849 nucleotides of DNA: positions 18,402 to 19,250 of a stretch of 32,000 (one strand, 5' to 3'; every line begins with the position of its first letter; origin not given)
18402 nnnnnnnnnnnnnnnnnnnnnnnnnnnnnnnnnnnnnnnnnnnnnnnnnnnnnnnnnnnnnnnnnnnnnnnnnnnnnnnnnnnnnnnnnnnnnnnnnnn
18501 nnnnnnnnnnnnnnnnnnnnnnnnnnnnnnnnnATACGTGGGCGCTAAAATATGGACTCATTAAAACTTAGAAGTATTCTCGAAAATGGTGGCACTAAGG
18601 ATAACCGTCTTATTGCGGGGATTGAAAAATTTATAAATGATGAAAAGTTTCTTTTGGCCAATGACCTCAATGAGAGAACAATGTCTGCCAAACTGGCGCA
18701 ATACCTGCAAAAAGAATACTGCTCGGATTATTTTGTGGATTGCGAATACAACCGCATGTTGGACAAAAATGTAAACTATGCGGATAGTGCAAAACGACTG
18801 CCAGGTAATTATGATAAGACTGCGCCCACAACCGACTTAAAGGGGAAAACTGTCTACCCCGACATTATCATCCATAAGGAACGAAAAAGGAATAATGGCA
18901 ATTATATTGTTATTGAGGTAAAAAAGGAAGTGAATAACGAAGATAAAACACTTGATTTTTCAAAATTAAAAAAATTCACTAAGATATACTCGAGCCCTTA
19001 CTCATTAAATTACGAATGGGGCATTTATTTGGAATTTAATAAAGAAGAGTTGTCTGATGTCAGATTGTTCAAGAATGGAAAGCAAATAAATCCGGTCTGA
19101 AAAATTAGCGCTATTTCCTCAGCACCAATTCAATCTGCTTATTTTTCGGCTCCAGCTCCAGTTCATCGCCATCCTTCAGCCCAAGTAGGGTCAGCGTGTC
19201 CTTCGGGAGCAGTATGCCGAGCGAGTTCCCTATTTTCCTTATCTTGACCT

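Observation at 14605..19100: Helicase-less R-M-like operon: methyltransferase + GHKL-ATPase::Mrr-like nuclease fusion + second small PD-(D/E)xK protein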

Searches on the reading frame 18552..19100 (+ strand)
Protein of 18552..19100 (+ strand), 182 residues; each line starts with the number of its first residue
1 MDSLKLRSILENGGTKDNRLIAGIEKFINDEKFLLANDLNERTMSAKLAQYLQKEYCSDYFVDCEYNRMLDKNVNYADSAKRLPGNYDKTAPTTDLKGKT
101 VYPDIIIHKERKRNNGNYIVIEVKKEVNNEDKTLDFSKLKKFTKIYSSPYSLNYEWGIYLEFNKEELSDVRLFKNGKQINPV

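Call 3: search_protein_families(library=pfam, proteins=[window:18552-19100:+], max_evalue=0.1)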
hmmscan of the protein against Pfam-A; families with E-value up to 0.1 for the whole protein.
window:18552-19100:+ (182 aa): 2 families
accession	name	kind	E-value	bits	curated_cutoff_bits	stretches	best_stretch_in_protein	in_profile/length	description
PF00981.22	Rota_NS53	-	0.014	14.7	22.4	1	27-98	177-247/488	Rotavirus RNA-binding Protein 53 (NS53)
PF09087.17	Cyc-maltodext_N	-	0.015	16.1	25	1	99-152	31-84/88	Cyclomaltodextrinase, N-terminal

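Call 4: search_protein_families(library=padloc, proteins=[window:18552-19100:+], max_evalue=0.1)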
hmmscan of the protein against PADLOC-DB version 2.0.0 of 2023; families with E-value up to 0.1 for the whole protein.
window:18552-19100:+ (182 aa): 1 family
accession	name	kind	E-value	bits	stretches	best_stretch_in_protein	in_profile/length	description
PDLC03986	PD-Lambda-3_A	-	1.2e-20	72.1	1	24-168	24-151/159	-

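Call 5: search_protein_families(library=ncbifam, proteins=[window:18552-19100:+], max_evalue=0.1)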
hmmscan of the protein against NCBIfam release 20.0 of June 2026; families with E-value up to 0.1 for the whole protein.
window:18552-19100:+ (182 aa): 0 families

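Call 17: search_solved_structures(query=window:18552-19100:+, max_evalue=10)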
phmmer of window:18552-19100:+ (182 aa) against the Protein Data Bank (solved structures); distinct sequences matched with E-value up to 10: 4.
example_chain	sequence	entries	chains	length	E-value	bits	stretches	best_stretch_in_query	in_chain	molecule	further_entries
3i5f_C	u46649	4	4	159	0.092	16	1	14-83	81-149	Myosin catalytic light chain LC-1, mantle muscle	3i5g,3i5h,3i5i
9axt_AK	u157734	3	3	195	1.5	12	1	45-148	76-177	Small ribosomal subunit protein eS7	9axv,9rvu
3lrn_A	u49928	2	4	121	1.7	11.9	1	132-171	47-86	Probable ATP-dependent RNA helicase DDX58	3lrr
7mk1_A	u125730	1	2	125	1.9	11.7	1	132-171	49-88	Antiviral innate immune response receptor RIG-I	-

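Call 25: find_homologous_proteins(query=window:18552-19100:+)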
Query window:18552-19100:+ (182 aa): 15 proteins with E <= 0.001 among 66 candidates.
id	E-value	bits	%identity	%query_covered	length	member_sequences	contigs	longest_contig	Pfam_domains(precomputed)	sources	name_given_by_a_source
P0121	3.3e-115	400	100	100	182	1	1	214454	-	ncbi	ncbi:MAG: hypothetical protein V1676_00315 [Candidatus Diapherotrites archaeon]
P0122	1.1e-31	128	47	89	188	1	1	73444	-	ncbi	-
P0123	4.6e-31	126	47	97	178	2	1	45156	-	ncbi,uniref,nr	ncbi:hypothetical protein SAMN06265340_1143 [Desulfurobacterium atlanticum]|uniref:Type I restrictio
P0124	3.8e-30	123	46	88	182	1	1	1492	-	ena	-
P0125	1.4e-29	121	47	88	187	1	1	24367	-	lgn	-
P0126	1.5e-28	118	48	86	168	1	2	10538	-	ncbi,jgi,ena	-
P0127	4.8e-28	116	48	86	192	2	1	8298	-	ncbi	-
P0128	3.1e-23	101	48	80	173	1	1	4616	-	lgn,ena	-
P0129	3.3e-21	94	39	85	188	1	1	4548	-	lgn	-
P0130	2.8e-20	91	44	69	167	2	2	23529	-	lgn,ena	-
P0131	3.7e-19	87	40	86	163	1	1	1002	-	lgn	-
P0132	6.9e-19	86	39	88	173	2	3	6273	-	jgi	jgi:hypothetical protein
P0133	1.8e-17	82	41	84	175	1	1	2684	-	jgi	-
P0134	1.5e-16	79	34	90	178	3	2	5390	-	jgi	-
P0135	1.9e-11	62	37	71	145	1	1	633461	-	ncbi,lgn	-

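Call 27: find_encoding_contigs(protein=P0123, flank=8000, max_places=3)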
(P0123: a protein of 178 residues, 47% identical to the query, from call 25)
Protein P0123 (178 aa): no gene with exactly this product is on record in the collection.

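Call 28: find_encoding_contigs(protein=P0122, flank=8000, max_places=3)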
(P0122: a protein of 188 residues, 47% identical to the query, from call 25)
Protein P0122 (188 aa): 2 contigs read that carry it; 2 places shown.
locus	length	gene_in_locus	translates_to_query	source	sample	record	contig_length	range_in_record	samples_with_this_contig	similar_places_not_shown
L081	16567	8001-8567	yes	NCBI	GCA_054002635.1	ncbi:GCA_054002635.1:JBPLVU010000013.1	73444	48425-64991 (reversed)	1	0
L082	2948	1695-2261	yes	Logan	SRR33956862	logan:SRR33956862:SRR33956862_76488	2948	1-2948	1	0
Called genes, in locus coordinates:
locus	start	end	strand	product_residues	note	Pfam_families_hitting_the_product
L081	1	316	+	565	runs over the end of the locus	PF00890:FAD_binding_2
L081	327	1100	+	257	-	PF02754:CCG (faint)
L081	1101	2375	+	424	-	PF14691:Fer4_20 (faint), PF02589:LUD_dom, PF13237:Fer4_10 (faint), PF13183:Fer4_8, PF13534:Fer4_17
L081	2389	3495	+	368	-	PF01071:GARS_A (weak), PF08442:ATP-grasp_2, PF13549:ATP-grasp_5 (weak), PF24948:Citrate_synth_N, PF00549:Ligase_CoA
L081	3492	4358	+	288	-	PF02629:CoA_binding, PF13607:Succ_CoA_lig, PF00549:Ligase_CoA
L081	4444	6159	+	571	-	PF12161:HsdM_N, PF02384:N6_Mtase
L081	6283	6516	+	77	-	-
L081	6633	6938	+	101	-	-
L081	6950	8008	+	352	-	PF10130:PIN_2, PF13470:PIN_3 (weak)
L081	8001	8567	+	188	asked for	-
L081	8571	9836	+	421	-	PF01420:Methylase_S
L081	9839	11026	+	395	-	-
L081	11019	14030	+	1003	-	PF04313:HSDR_N, PF04851:ResIII, PF18766:SWI2_SNF2, PF22679:T1R_D3-like, PF11867:T1RH-like_C (weak)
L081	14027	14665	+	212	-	PF01863:YgjP-like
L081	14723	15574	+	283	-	PF05681:Fumerase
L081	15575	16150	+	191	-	PF05683:Fumerase_C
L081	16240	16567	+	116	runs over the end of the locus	-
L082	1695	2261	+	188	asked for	-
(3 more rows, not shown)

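Call 42: search_solved_structures(query=A2, max_evalue=10, show_alignments=2)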
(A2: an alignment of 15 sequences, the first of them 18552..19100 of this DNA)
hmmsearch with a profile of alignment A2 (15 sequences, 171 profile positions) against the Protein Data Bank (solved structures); distinct sequences matched with E-value up to 10: 1.
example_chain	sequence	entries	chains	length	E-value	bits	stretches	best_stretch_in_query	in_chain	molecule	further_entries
6j5t_H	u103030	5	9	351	0.15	14.8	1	70-115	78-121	Protein kinase superfamily protein | RKS1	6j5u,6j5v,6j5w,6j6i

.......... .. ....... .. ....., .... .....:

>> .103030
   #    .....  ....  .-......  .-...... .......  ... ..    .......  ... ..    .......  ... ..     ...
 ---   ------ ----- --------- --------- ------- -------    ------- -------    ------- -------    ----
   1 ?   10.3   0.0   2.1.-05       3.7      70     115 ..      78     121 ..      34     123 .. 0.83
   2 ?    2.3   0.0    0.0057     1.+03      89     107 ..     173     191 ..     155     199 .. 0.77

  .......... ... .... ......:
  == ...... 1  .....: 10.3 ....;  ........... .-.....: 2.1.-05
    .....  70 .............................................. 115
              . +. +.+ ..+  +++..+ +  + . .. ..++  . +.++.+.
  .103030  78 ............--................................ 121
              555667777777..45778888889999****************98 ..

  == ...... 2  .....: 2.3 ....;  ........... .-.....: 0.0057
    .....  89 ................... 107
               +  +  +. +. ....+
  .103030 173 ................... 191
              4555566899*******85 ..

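Call 43: search_protein_families(library=pfam, alignment_id=A2, max_evalue=1)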
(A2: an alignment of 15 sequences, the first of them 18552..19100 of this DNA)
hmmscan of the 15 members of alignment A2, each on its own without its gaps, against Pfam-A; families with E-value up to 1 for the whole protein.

A. member 1, window:18552-19100:+ (182 aa): 3 families
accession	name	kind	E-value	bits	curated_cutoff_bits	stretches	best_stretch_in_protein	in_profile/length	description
PF00981.22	Rota_NS53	-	0.014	14.7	22.4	1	27-98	177-247/488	Rotavirus RNA-binding Protein 53 (NS53)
PF09087.17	Cyc-maltodext_N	-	0.015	16.1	25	1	99-152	31-84/88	Cyclomaltodextrinase, N-terminal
PF08722.17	Tn7_TnsA-like_N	-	0.18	12.8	26.5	1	93-135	22-60/85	TnsA-like endonuclease N terminal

B. families by the number of members that match (of 15 scanned): 21 families
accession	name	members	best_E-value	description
PF08722.17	Tn7_TnsA-like_N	10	0.00014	TnsA-like endonuclease N terminal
PF18743.7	AHJR-like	4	0.0047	REase_AHJR-like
PF08774.17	VRR_NUC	3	0.084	VRR-NUC domain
PF20713.2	DUF6826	2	0.0016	Domain of unknown function (DUF6826)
PF01870.24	Hjc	2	0.004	Archaeal holliday junction resolvase (hjc)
PF24409.1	wHTH-PRTase_assc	2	0.1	wHTH-PRTase associated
PF08011.17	PDDEXK_9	1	0.00038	PD-(D/E)XK nuclease superfamily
PF10117.15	McrBC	1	0.0085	McrBC 5-methylcytosine restriction system component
PF01000.31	RNA_pol_A_bac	1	0.012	RNA polymerase Rpb3/RpoA insert domain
PF00981.22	Rota_NS53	1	0.014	Rotavirus RNA-binding Protein 53 (NS53)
PF09087.17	Cyc-maltodext_N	1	0.015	Cyclomaltodextrinase, N-terminal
PF11490.13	DNA_pol3_a_NII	1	0.018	DNA polymerase III polC-type N-terminus II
PF16104.10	FPRL1_inhibitor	1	0.03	Formyl peptide receptor-like 1 inhibitory protein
PF24343.1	OB_DEPS-1_1st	1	0.031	P-granule-associated protein DEPS-1, first OB-fold domain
PF14042.11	DUF4247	1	0.038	Domain of unknown function (DUF4247)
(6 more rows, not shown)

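Call 48: search_dna_similar(query=window:18552-19097:+, collection=phages, mode=protein, max_evalue=0.001, max_rows=15)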
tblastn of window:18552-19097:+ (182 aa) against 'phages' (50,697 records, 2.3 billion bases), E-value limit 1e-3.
Records with a match: 1; places in all: 1; records where one place covers at least 80% of the query: 1.
Best place of each record, by identity: <60% 1.
By first word of the organism name: Bacteriophage 1.
By host as written in the record: - 1.
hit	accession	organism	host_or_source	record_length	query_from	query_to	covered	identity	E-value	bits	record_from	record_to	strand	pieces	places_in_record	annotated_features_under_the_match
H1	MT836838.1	Bacteriophage sp.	human fecal samples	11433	30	179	82%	28.2%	3e-4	46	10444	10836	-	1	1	record has no annotation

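Call 49: search_dna_similar(query=window:18552-19097:+, collection=plasmids, mode=protein, max_evalue=0.001, max_rows=15)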
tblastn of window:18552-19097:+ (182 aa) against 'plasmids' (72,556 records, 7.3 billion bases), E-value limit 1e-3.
Records with a match: 44; places in all: 44; records where one place covers at least 80% of the query: 2.
Best place of each record, by identity: <60% 44.
By first word of the organism name: Klebsiella 22; Raoultella 5; Salmonella 3; Xanthomonas 3; Enterobacter 2; Escherichia 2; Agrobacterium 2; Sinorhizobium 2; Ralstonia 1; Photobacterium 1; and 1 more.
By predicted mobility (MOB-suite, as given by PLSDB): conjugative 36; non-mobilizable 7; mobilizable 1.
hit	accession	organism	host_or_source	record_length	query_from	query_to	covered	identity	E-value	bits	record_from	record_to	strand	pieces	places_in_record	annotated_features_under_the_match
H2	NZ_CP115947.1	Ralstonia solanacearum MolK2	Musa sp.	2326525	20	174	85%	32.3%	2e-17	86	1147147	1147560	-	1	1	record has no annotation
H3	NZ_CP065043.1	Photobacterium damselae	Seriola lalandi,cell culture,caudal ...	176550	5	162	87%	29.8%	7e-14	76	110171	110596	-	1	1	hypothetical protein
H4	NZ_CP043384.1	Enterobacter hormaechei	Homo sapiens,pure culture,blood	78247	25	165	77%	31.9%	1e-10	66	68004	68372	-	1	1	hypothetical protein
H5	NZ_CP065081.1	Salmonella enterica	Homo sapiens,cell culture,stool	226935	25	165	77%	31.9%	1e-10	66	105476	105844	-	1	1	hypothetical protein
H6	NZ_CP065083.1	Salmonella enterica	Homo sapiens,cell culture,stool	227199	25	165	77%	31.9%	1e-10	66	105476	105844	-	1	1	hypothetical protein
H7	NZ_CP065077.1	Salmonella enterica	Homo sapiens,cell culture,stool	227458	25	165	77%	31.9%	1e-10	66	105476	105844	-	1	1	hypothetical protein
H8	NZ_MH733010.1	Klebsiella pneumoniae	-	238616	25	165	77%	31.9%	1e-10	66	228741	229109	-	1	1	hypothetical protein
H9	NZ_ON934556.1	Escherichia coli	-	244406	25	165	77%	31.9%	1e-10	66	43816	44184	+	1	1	hypothetical protein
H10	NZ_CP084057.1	Escherichia coli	Procambarus clarkii,cell culture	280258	25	165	77%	31.9%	1e-10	66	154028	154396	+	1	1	hypothetical protein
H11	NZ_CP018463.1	Xanthomonas euvesicatoria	Capsicum frutescens,pathogen ...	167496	19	162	79%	30.1%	2e-10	66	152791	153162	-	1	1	hypothetical protein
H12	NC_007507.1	Xanthomonas euvesicatoria pv. vesicatoria str. 85-10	-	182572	19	162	79%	30.1%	2e-10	66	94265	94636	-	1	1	hypothetical protein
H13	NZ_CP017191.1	Xanthomonas euvesicatoria pv. vesicatoria str. 85-10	pepper plant,single cell,infected ...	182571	19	162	79%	30.1%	2e-10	66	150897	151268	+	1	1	hypothetical protein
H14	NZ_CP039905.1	Agrobacterium tumefaciens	-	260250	22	163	78%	29.9%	6e-5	50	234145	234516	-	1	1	hypothetical protein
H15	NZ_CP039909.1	Agrobacterium tumefaciens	-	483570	22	163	78%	29.9%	6e-5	50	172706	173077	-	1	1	hypothetical protein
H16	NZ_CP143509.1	Klebsiella pneumoniae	cell culture,Human rectal swab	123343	34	165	73%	31.8%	2e-9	63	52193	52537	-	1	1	none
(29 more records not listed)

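Call 50: get_annotated_region(hit=H9, flank=5000)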
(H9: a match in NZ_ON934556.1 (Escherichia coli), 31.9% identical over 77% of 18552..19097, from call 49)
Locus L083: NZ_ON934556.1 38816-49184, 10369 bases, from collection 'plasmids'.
description: Escherichia coli plasmid p22Q34-1, complete sequence
organism: Escherichia coli (NCBI taxid 562)
taxonomy: Bacteria; Pseudomonadota; Gammaproteobacteria; Enterobacterales; Enterobacteriaceae; Escherichia; Escherichia coli
host: -; source: -; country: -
typing (MOB-suite, as given by PLSDB): conjugative; replicon IncHI1B; relaxase MOBH; mating-pair formation MPF_F
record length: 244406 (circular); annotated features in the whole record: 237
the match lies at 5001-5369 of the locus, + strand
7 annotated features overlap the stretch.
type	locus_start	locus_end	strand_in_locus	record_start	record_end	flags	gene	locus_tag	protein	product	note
CDS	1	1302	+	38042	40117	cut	brxL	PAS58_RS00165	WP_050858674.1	protease Lon-related BREX system protein BrxL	GO:0008150 - biological_process [Evidence IEA]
CDS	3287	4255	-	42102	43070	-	-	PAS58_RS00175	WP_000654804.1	IS5-like element IS903B family transposase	GO:0006313 - DNA transposition [Evidence IEA]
CDS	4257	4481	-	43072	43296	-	-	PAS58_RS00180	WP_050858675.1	hypothetical protein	-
CDS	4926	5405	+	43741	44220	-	-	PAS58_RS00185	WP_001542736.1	hypothetical protein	-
CDS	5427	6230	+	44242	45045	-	-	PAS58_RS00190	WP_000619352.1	TIGR02391 family protein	-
CDS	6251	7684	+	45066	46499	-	-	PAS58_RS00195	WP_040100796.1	restriction endonuclease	GO:0009307 - DNA restriction-modification system [Evidence IEA]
CDS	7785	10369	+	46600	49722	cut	-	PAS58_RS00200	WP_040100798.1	hypothetical protein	-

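Call 51: get_annotated_region(hit=H3, flank=5000)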
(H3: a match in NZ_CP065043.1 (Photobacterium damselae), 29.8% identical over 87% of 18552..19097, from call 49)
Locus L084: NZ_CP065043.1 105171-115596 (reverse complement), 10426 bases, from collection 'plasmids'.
description: Photobacterium damselae subsp. damselae strain AS-16-0963-3 plasmid pPHDD1, complete sequence
organism: Photobacterium damselae (NCBI taxid 85581)
taxonomy: Bacteria; Pseudomonadota; Gammaproteobacteria; Vibrionales; Vibrionaceae; Photobacterium; Photobacterium damselae
host: -; source: Seriola lalandi,cell culture,caudal kidney,farmed fish; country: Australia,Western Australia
typing (MOB-suite, as given by PLSDB): conjugative; relaxase MOBF; mating-pair formation MPF_F
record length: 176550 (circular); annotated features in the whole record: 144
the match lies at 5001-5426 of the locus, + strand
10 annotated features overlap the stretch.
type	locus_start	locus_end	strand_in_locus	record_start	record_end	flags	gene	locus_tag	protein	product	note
CDS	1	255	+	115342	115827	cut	-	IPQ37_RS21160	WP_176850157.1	hypothetical protein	-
CDS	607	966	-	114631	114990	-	-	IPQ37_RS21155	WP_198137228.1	hypothetical protein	-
CDS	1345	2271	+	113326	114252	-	-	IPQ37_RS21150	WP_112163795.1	porin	-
CDS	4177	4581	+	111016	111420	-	-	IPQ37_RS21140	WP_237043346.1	hypothetical protein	-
CDS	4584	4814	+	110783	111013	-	-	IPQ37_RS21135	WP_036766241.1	hypothetical protein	-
CDS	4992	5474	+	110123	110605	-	-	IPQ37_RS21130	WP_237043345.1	hypothetical protein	-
CDS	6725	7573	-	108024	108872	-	-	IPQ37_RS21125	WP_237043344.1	serine protease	-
CDS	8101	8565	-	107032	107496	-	-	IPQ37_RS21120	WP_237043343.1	hypothetical protein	-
CDS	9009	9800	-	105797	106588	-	mauJ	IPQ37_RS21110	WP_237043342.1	methylamine utilization protein MauJ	-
CDS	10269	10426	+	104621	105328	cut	-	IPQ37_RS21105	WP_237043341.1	hypothetical protein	-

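Call 52: search_protein_families(library=padloc, proteins=[L083:4926-5405:+, L083:5427-6230:+, L083:6251-7684:+], max_evalue=0.001)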
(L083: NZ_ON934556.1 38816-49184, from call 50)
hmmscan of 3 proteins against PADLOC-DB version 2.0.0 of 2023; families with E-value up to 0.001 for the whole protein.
L083:4926-5405:+ (159 aa): 1 family
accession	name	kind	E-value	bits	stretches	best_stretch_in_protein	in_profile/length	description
PDLC03986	PD-Lambda-3_A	-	2.3e-100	331.1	1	1-159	1-159/159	-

L083:5427-6230:+ (267 aa): 3 families
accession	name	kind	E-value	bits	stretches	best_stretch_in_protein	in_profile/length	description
PDLC03987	PD-Lambda-3_B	-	1.2e-179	593.3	1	1-266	1-266/270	-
PDLC03988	PD-Lambda-3_B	-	3.1e-149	492.4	1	1-218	1-218/222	-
PDLC02412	Aga_HEPN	-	1.6e-15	55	1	140-255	252-368/382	Class II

L083:6251-7684:+ (477 aa): 0 families

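Call 57: find_encoding_contigs(protein=P0125, flank=6000, max_places=2)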
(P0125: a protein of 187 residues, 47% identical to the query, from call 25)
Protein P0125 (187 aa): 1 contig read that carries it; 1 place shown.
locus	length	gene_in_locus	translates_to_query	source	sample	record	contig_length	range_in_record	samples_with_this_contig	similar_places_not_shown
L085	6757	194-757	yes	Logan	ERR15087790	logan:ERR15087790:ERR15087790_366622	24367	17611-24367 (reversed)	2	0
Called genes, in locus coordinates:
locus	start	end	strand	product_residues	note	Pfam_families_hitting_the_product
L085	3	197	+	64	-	?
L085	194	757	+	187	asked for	-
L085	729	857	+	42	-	-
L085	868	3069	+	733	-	PF03235:GmrSD_N, PF07510:GmrSD_C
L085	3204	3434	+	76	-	-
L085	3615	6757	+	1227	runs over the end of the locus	PF18076:FGAR-AT_N, PF18072:FGAR-AT_linker, PF02769:AIRS_C, PF22689:FGAR-AT_PurM_N-like, PF02769:AIRS_C, PF13507:GATase_5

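Call 58: find_encoding_contigs(protein=P0130, flank=6000, max_places=2)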
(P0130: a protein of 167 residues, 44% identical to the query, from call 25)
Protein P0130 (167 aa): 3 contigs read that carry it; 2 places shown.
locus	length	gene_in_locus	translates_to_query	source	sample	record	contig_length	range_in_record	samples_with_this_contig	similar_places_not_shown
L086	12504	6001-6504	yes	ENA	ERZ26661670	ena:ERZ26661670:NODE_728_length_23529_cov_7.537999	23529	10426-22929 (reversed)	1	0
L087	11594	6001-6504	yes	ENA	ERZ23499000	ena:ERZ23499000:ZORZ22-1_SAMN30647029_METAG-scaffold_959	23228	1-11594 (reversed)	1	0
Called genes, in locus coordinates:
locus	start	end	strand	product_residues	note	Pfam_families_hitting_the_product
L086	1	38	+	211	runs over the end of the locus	?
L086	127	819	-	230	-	PF13643:DUF4145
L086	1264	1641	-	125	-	-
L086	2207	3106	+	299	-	-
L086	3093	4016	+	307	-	PF01555:N6_N4_Mtase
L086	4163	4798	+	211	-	-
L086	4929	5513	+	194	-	PF13643:DUF4145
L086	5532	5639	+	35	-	-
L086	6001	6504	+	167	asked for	-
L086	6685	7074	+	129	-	-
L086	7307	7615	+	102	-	-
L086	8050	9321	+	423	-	PF09826:Beta_propel (faint), PF17957:Big_7, PF08309:LVIVD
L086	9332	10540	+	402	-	-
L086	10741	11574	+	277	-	-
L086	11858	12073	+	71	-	-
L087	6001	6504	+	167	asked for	-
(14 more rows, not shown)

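Call 59: find_encoding_contigs(protein=P0135, flank=6000, max_places=2)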
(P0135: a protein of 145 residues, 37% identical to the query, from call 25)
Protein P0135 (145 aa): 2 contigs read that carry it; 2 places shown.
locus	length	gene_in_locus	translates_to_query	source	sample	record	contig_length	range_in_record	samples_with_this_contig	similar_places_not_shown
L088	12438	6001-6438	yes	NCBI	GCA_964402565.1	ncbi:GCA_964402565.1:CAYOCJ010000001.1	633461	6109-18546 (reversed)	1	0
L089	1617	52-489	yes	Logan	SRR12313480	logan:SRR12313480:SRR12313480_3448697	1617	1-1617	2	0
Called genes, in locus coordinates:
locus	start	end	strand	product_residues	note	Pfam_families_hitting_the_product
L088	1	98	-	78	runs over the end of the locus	-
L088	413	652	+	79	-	-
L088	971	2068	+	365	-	-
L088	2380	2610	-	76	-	-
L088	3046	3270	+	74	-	-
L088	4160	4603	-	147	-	-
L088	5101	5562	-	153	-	-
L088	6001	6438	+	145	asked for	-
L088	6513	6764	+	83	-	-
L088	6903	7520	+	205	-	PF06821:Ser_hydrolase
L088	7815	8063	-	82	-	-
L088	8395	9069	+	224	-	-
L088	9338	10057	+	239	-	-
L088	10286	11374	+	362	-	PF13784:Fic_N, PF02661:Fic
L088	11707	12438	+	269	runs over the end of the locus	-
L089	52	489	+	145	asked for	-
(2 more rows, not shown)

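Call 60: find_encoding_contigs(protein=P0126, flank=6000, max_places=2)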
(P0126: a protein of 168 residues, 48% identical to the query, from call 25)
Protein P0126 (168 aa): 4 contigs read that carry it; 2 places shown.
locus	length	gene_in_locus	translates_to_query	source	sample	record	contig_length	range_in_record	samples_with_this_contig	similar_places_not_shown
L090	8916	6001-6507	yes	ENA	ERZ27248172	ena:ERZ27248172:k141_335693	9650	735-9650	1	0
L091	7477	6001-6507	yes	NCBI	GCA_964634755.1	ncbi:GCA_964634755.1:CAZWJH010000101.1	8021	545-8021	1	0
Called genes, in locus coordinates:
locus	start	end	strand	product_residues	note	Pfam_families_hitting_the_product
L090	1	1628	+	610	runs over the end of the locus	-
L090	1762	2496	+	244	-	PF00535:Glycos_transf_2, PF10111:Glyco_tranf_2_2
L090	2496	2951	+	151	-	PF00583:Acetyltransf_1, PF13673:Acetyltransf_10, PF13508:Acetyltransf_7, PF08445:FR47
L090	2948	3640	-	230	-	PF03483:B3_4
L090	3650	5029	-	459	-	PF01637:ATPase_2, PF13191:AAA_16 (faint), PF13173:AAA_14, PF13401:AAA_22 (weak), PF03008:DUF234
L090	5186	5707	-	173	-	-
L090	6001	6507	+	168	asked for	-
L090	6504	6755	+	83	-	-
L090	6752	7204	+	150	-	PF09851:SHOCT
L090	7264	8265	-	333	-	-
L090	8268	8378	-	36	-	-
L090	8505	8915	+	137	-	?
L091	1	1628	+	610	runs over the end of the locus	-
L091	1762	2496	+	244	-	PF00535:Glycos_transf_2, PF10111:Glyco_tranf_2_2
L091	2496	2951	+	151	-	PF00583:Acetyltransf_1, PF13673:Acetyltransf_10, PF13508:Acetyltransf_7, PF08445:FR47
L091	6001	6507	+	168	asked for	-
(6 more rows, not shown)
